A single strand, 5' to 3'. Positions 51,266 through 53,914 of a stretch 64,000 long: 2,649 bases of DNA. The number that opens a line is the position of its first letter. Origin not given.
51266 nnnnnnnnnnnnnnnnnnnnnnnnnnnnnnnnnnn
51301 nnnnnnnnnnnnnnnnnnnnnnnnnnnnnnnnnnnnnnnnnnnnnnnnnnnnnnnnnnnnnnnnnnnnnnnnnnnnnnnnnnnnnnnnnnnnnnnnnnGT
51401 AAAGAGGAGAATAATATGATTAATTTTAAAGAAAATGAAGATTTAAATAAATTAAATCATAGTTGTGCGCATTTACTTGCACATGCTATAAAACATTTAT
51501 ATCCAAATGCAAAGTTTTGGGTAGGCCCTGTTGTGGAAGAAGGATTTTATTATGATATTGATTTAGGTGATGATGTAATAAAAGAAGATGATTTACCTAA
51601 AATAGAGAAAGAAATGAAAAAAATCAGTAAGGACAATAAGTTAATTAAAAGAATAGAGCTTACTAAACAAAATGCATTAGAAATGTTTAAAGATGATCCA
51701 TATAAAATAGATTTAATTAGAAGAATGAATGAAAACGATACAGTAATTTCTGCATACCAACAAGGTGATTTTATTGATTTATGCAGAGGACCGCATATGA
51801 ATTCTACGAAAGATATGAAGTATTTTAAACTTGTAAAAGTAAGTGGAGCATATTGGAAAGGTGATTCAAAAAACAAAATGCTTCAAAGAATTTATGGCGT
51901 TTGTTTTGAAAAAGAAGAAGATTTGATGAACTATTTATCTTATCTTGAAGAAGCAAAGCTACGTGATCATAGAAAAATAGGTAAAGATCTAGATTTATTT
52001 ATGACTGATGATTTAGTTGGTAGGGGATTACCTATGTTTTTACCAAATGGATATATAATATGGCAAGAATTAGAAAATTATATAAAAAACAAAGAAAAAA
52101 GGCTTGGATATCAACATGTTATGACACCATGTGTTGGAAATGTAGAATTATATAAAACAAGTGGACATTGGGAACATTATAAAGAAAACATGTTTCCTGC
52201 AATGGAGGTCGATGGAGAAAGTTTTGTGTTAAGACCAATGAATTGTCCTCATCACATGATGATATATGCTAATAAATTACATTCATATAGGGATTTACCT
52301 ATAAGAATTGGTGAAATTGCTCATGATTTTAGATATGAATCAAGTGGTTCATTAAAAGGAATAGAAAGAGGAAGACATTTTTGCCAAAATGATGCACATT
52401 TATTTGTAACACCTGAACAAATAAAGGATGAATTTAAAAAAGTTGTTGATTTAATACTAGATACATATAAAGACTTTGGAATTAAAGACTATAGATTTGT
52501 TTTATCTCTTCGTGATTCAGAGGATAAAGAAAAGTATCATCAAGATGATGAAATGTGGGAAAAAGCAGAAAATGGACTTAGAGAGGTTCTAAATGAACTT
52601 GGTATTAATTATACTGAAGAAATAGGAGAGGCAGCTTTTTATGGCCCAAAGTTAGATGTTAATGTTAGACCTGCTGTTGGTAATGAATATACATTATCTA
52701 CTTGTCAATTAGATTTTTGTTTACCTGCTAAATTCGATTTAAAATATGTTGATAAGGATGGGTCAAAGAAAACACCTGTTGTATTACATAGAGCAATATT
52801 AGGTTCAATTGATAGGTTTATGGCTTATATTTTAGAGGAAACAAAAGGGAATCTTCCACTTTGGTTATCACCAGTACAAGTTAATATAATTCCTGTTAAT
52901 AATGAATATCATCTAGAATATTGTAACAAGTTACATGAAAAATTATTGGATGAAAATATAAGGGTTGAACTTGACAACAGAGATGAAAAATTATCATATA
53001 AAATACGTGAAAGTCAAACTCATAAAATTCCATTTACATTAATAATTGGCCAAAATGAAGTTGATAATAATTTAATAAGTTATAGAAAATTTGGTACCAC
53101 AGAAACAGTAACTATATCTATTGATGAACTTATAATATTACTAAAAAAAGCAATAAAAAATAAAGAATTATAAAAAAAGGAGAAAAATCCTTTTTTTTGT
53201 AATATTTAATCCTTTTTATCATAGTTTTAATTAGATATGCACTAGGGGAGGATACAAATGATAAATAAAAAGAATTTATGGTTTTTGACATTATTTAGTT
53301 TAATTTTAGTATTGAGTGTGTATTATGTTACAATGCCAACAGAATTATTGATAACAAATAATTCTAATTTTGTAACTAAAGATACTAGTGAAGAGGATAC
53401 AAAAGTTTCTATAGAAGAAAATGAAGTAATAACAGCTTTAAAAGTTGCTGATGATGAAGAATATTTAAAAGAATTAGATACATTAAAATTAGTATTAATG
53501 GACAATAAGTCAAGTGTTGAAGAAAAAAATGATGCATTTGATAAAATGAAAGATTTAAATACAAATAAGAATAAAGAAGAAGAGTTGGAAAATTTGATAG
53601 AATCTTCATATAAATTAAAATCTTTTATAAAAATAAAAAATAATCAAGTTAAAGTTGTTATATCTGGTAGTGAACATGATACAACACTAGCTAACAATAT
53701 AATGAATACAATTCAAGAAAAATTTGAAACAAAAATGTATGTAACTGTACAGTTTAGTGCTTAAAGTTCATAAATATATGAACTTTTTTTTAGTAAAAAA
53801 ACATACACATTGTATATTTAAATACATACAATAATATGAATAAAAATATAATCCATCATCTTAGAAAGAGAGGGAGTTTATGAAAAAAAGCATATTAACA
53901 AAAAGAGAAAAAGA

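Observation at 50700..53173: Thr T-box leader controls an unknown 148 aa ORF plus a ThrRS that lacks its N-terminal TGS domain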

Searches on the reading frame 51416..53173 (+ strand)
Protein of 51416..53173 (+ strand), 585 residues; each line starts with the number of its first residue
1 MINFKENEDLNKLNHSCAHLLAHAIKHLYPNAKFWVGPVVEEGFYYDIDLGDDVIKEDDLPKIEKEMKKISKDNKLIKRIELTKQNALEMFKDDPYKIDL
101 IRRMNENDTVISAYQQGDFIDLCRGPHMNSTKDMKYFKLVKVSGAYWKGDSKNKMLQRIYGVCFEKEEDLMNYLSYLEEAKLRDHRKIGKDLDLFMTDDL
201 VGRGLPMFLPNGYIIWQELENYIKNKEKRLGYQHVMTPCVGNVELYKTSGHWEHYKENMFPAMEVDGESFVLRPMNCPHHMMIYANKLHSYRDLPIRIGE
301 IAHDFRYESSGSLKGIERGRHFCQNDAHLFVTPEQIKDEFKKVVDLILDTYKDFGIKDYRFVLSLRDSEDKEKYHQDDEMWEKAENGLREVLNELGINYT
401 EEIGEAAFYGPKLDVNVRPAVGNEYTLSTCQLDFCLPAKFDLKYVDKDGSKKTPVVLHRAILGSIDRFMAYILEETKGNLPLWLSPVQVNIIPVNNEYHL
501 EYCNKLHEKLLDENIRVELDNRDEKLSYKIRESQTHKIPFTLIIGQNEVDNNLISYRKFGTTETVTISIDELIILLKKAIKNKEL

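Call 7: search_protein_families(library=pfam, proteins=[window:51416-53173:+], max_evalue=1)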
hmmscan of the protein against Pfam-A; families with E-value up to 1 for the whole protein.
window:51416-53173:+ (585 aa): 3 families
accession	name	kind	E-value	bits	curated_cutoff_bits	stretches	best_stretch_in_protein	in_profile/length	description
PF00587.30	tRNA-synt_2b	-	1.6e-40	139.5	29.3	1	267-475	8-178/179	tRNA synthetase class II core domain (G, H, P, S and T)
PF03129.25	HGTP_anticodon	-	4.6e-23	81.6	21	1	488-578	1-93/94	Anticodon binding domain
PF07973.19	tRNA_SAD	-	1.6e-15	57.2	24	1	112-160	2-44/44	Threonyl and Alanyl tRNA synthetase second additional domain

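Call 8: search_protein_families(library=ncbifam, proteins=[window:51416-53173:+], max_evalue=1)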
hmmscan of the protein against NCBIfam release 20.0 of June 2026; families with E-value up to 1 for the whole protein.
window:51416-53173:+ (585 aa): 18 families
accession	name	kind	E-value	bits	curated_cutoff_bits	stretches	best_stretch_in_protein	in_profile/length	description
TIGR00418.1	thrS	equivalog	1.1e-210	701.3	383.65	1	15-578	2-563/565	threonine--tRNA ligase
NF003068.0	PRK03991.1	equivalog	7.9e-66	222.7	484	1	183-582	197-594/613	threonine--tRNA ligase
NF006625.0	PRK09194.1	equivalog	7.9e-29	101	558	2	202-344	36-178/559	proline--tRNA ligase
NF008979.1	PRK12325.1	exception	1.4e-28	100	550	2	203-357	37-191/437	proline--tRNA ligase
TIGR00409.1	proS_fam_II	equivalog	4.6e-28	98.4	306.7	2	202-358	36-191/568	proline--tRNA ligase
TIGR00408.1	proS_fam_I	equivalog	4.8e-26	91.7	437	2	203-353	28-183/475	proline--tRNA ligase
TIGR00442.1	hisS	equivalog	2.1e-23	83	286.75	2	203-376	4-170/406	histidine--tRNA ligase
NF011500.0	PRK14938.1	equivalog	3.4e-17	62.5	362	1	474-578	262-365/387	Ser-tRNA(Thr) hydrolase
NF003211.1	PRK04173.1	equivalog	3.7e-12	45.8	312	2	272-376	165-269/454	glycine--tRNA ligase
TIGR00389.1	glyS_dimeric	equivalog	4e-11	42.2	243.3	2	479-578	464-563/565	glycine--tRNA ligase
TIGR02367.1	PylS_Cterm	equivalog_domain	3.1e-08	33.3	178.15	1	218-362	30-165/242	pyrrolysine--tRNA(Pyl) ligase large subunit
TIGR00414.1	serS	equivalog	2.2e-07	30.3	301.65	1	178-391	135-351/418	serine--tRNA ligase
NF009085.0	PRK12420.1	equivalog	5.5e-07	29.2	540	1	487-572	339-422/426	histidine--tRNA ligase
NF008941.0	PRK12292.2-4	equivalog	1.2e-05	24.5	447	1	206-308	14-113/393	ATP phosphoribosyltransferase regulatory subunit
TIGR00443.1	hisZ_biosyn_reg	equivalog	2.2e-05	23.7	271.65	1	213-361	8-147/314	ATP phosphoribosyltransferase regulatory subunit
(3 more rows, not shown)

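Call 23: find_homologous_proteins(query=window:51416-53173:+, max_evalue=1e-100)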
Query window:51416-53173:+ (585 aa): 8000 proteins with E <= 1e-100 among 8000 candidates; the best 120 are listed.
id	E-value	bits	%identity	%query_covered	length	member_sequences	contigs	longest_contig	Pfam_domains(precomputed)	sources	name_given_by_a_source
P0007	0.0e+0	1353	100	100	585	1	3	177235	PF03129.26,PF00587.31,PF07973.20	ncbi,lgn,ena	-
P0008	0.0e+0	1352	100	100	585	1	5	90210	PF03129.26,PF00587.31,PF07973.20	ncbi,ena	-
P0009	0.0e+0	1350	100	100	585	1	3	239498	PF03129.26,PF00587.31,PF07973.20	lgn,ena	-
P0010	0.0e+0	1350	100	100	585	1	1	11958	PF03129.26,PF00587.31,PF07973.20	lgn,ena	-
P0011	0.0e+0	1348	99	100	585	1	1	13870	PF03129.26,PF00587.31,PF07973.20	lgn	-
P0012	0.0e+0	1348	99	100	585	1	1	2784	PF03129.26,PF00587.31,PF07973.20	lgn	-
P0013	0.0e+0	1348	99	100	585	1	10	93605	PF03129.26,PF00587.31,PF07973.20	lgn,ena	-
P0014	0.0e+0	1347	99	100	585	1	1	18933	PF03129.26,PF00587.31,PF07973.20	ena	-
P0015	0.0e+0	1347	99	100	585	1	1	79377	PF03129.26,PF00587.31,PF07973.20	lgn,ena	-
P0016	0.0e+0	1347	99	100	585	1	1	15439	PF03129.26,PF00587.31,PF07973.20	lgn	-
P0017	0.0e+0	1347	99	100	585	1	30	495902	PF03129.26,PF00587.31,PF07973.20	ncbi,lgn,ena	-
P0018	0.0e+0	1347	99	100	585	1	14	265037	PF03129.26,PF00587.31,PF07973.20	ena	-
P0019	0.0e+0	1346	99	100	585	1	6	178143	PF03129.26,PF00587.31,PF07973.20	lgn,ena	-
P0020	0.0e+0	1346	99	100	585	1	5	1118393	PF03129.26,PF00587.31,PF07973.20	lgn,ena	-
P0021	0.0e+0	1346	99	100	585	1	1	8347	PF03129.26,PF00587.31,PF07973.20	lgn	-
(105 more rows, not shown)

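Call 25: find_related_loci(query=window:51416-53173:+, collection=genome_contigs, flank=4000)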
Query window:51416-53173:+ (585 aa) in genome_contigs; peptide patterns used: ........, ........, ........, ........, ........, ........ (x = any residue, [..] = any of these).
600 stretches matched a pattern (row limit reached: there are more); 585 encode a relative of the query (tblastn E <= 1e-3); the best 80 are kept; 80 distinct loci.
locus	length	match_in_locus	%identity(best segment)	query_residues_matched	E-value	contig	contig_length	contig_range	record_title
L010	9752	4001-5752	81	1-584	0e+0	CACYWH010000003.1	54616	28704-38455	MAG: uncultured Erysipelotrichaceae bacterium isolate RUG12335 genome assembly, contig: RUG12335_asm_3, whole genome sho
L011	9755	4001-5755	81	1-585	0e+0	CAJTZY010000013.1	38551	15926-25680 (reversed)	MAG TPA_asm: uncultured Bacilli bacterium isolate MGBC122614 genome assembly, contig: MGBC122614.13, whole genome shotgu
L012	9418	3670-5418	81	1-583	0e+0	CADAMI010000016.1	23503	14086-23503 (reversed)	MAG: uncultured Erysipelotrichaceae bacterium isolate RUG13428 genome assembly, contig: RUG13428_asm_16, whole genome sh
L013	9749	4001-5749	81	1-583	0e+0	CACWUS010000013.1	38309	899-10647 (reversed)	MAG: uncultured Erysipelotrichaceae bacterium isolate RUG10929 genome assembly, contig: RUG10929_asm_13, whole genome sh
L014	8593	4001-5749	82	1-584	0e+0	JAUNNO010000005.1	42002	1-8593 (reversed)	MAG: bacterium isolate S32M_St_metabat_59 NODE_592_length_42002_cov_12.294610, whole genome shotgun sequence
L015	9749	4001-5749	80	1-583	0e+0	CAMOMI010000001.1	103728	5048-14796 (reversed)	MAG: uncultured Clostridia bacterium isolate SRR873605_bin.113_metaWRAP_v1.3_MAG genome assembly, contig: NODE_153_lengt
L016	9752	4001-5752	81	1-584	0e+0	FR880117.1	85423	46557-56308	Clostridium sp. CAG:524 genomic scaffold, scf64, whole genome shotgun sequence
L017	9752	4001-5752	81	1-584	0e+0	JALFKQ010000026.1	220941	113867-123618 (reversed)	MAG: Mycoplasmatota bacterium isolate SUG767 k141_145034, whole genome shotgun sequence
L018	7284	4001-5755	80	1-585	0e+0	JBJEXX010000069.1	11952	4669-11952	MAG: Bacilli bacterium isolate PUUB25_bin.020 NODE_4218_length_11952_cov_11.210809, whole genome shotgun sequence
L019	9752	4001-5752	80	1-584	0e+0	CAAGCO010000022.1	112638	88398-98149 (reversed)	MAG TPA_asm: Bacilli bacterium, isolate HGM10772, WGS project CAAGCO010000000 data, contig: SRS476120_52_k119_222477, wh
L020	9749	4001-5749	80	1-583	0e+0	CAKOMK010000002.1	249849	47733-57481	MAG: uncultured Bacilli bacterium isolate REFINED_METABAT215_TOP10_CONTIGS_1500_ASSEMBLY_K77_MERGED__Hadza_MoBio_hadza-E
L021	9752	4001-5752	79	1-584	0e+0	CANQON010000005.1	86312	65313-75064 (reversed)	MAG: uncultured Bacilli bacterium isolate Lapin-032__bin82 genome assembly, contig: Lapin-032__NODE_457_length_86312_cov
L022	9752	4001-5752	80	1-584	0e+0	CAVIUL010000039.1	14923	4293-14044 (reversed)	bacterium isolate H07617-L1_cleanbin_000038 genome assembly, contig: Spades_H07617-L1_contig_2752, whole genome shotgun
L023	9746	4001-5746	80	1-583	0e+0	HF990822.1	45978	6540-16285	Clostridium sp. CAG:1193 genomic scaffold, scf260, whole genome shotgun sequence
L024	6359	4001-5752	79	1-584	0e+0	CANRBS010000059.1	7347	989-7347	MAG: uncultured Bacilli bacterium isolate Lapin-028__bin55 genome assembly, contig: Lapin-028__NODE_11129_length_7347_co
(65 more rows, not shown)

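Call 67: search_solved_structures(query=window:51416-53173:+, max_evalue=1e-50, show_alignments=1)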
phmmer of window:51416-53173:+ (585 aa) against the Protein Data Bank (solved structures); distinct sequences matched with E-value up to 1e-50: 22.
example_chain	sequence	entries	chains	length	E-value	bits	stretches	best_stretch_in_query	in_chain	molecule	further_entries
1nyq_A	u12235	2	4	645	5.7e-219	731.8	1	7-580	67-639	threonyl-tRNA synthetase 1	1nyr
6vu9_A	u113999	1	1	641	2.9e-144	485.1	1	2-566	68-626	Threonine--tRNA ligase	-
1qf6_A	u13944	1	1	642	3.4e-142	478.2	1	2-584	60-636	THREONYL-TRNA SYNTHETASE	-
4p3o_A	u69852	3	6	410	3.6e-92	313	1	182-584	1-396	Threonine--tRNA ligase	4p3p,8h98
4hwo_A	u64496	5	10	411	4.5e-92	312.7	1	183-584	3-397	Threonine--tRNA ligase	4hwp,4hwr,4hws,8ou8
8wij_B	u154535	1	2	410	6.9e-92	312.1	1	182-584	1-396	Threonine--tRNA ligase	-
1evk_A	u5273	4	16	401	8.4e-92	311.8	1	183-584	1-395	THREONYL-TRNA SYNTHETASE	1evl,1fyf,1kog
8h99_A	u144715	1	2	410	1.3e-91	311.2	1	182-584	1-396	Threonine--tRNA ligase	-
8wih_A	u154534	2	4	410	2.5e-91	310.3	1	182-584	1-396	Threonine--tRNA ligase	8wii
8wia_A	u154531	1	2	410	2.5e-91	310.3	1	182-584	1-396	Threonine--tRNA ligase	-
8qic_A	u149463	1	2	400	4.4e-91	309.5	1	184-584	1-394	Threonine--tRNA ligase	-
8h9c_A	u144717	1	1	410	6.4e-91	308.9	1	182-584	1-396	Threonine--tRNA ligase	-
8h9a_A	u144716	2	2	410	6.5e-91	308.9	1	182-584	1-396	Threonine--tRNA ligase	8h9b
6l2p_A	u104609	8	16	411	1.6e-90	307.6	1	183-584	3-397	Threonine--tRNA ligase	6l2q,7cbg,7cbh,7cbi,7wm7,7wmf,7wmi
8wig_A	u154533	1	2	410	1.7e-90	307.5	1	182-584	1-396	Threonine--tRNA ligase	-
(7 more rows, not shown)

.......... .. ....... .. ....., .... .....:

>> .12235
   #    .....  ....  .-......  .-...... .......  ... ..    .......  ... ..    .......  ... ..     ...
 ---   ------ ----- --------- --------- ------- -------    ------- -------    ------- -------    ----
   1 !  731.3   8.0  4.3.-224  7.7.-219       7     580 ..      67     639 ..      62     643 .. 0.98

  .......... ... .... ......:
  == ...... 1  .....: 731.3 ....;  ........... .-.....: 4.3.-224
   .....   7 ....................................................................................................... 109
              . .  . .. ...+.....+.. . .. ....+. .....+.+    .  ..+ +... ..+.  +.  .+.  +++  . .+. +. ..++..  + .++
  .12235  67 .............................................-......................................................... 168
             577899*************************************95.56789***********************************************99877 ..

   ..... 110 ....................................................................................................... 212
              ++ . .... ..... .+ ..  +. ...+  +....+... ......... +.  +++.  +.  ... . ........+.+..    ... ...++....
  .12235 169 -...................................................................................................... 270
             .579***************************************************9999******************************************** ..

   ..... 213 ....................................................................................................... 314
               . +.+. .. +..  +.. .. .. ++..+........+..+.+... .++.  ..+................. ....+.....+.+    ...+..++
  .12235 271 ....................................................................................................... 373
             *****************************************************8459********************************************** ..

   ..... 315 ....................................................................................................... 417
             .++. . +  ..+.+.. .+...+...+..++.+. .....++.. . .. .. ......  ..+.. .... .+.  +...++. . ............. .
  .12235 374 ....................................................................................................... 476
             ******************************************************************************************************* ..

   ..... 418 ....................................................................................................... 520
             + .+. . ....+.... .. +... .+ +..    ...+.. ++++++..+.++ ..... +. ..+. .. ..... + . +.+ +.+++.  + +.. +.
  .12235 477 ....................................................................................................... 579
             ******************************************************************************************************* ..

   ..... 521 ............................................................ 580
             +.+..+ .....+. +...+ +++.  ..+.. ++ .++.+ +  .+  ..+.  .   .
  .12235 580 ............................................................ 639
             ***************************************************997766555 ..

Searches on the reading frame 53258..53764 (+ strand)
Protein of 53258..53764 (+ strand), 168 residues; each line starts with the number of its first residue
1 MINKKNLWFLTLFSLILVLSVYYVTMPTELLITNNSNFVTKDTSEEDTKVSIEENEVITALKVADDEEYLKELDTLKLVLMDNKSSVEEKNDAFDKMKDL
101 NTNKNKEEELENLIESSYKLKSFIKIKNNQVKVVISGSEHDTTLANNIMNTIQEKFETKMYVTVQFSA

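Call 7: search_protein_families(library=pfam, proteins=[window:53258-53764:+], max_evalue=1)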
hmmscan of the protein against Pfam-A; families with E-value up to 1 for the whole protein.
window:53258-53764:+ (168 aa): 3 families
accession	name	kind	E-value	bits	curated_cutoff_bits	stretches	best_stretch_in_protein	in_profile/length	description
PF12685.13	SpoIIIAH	-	2.3e-13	50.9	30.6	1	5-159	1-185/191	SpoIIIAH-like protein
PF21915.3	Sputnik_MCP_1st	-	0.07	12.6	27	1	35-159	101-217/289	Sputnik virophage major capsid protein 1st domain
PF01595.25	CNNM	-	0.1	12.7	28.4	0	11-70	117-177/181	Cyclin M transmembrane N-terminal domain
